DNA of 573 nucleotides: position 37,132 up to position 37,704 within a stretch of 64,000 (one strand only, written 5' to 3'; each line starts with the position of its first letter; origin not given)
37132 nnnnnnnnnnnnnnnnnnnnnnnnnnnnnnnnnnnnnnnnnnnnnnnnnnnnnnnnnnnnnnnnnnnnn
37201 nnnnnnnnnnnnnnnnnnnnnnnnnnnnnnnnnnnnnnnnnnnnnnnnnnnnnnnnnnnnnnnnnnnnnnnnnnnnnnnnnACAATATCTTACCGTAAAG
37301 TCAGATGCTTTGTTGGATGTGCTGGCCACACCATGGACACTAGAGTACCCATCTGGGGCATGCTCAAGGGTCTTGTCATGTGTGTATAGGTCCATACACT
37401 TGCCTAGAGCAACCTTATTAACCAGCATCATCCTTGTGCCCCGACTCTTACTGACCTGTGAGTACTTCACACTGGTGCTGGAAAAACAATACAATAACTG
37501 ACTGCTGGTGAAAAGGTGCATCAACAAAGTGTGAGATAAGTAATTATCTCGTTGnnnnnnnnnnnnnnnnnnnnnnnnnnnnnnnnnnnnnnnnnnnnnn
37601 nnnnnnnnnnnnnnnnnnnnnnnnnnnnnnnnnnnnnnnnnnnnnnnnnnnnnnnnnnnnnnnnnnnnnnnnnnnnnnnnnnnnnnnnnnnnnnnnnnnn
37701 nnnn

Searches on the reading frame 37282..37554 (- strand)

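Call 37: search_protein_families(library=pfam, proteins=[window:37282-37554:-], max_evalue=0.1)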
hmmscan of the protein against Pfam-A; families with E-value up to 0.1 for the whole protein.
seq(91 aa): 1 family
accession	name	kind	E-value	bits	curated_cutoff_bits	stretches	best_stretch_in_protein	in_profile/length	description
PF00644.27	PARP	-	1.6e-10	41.2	26.7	1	25-85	93-151/199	Poly(ADP-ribose) polymerase catalytic domain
